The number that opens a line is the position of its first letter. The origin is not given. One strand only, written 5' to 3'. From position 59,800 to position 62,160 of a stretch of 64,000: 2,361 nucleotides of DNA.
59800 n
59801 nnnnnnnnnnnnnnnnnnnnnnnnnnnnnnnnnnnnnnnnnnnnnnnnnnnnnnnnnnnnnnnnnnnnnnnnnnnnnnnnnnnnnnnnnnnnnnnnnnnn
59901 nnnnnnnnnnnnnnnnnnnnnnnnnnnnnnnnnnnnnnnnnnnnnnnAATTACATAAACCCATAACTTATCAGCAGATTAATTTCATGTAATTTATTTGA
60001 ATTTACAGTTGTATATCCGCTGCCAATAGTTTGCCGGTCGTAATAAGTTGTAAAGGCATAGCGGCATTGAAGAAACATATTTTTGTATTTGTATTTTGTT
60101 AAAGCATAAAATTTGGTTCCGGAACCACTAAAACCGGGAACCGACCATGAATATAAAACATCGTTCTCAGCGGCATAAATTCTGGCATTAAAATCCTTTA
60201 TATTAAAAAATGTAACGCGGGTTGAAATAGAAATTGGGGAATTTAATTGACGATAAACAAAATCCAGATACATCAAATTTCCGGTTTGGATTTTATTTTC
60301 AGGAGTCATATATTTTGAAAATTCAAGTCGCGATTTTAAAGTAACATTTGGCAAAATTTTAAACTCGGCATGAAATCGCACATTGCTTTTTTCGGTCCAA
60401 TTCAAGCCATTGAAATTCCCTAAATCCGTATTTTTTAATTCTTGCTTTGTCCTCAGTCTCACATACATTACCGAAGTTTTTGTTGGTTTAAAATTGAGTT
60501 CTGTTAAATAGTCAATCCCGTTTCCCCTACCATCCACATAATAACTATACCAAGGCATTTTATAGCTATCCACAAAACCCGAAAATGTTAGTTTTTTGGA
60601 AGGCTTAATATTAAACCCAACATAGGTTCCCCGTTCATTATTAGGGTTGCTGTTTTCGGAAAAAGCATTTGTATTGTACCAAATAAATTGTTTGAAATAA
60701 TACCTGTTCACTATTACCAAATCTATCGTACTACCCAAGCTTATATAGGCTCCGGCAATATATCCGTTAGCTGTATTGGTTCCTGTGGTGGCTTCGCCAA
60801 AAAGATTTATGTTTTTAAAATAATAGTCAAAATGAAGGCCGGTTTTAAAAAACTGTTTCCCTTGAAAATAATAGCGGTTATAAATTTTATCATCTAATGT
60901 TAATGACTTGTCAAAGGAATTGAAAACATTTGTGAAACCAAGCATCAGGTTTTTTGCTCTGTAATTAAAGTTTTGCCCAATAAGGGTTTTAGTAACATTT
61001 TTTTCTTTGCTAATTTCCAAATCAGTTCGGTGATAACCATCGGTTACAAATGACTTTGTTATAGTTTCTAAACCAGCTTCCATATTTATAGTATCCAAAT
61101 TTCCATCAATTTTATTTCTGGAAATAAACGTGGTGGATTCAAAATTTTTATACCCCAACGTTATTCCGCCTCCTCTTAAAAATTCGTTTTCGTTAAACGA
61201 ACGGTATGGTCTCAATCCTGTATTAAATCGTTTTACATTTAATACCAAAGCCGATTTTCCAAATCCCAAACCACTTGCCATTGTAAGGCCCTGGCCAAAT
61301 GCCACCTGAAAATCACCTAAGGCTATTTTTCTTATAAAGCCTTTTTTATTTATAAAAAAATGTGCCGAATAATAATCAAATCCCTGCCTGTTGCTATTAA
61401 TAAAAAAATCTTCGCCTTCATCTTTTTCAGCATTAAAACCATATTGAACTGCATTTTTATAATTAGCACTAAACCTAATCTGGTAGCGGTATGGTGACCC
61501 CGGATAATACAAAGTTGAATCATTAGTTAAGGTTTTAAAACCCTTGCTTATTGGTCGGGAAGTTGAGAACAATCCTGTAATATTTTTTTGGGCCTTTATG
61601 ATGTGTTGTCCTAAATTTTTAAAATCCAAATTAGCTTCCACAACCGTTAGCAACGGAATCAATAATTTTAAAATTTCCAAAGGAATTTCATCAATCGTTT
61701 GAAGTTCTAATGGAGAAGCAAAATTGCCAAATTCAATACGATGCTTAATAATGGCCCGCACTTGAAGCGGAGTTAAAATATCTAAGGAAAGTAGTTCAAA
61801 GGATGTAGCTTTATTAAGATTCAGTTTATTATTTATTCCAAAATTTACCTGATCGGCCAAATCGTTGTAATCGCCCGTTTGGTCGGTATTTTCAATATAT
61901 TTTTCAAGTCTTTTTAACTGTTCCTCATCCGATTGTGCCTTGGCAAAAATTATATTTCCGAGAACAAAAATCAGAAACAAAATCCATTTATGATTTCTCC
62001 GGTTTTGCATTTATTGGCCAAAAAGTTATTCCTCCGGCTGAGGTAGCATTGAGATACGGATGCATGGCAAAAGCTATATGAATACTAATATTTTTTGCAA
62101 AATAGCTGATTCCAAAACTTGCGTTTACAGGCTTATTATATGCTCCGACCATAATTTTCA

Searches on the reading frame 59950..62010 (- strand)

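Call 79: search_protein_families(library=pfam, proteins=[window:59950-62010:-], max_evalue=0.0001)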
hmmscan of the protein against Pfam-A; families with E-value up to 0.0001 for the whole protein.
window:59950-62010:- (686 aa): 1 family
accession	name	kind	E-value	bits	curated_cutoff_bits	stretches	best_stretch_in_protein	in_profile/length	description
PF12836.13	HHH_3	-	4.4e-06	27.2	27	1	61-114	4-57/65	Helix-hairpin-helix motif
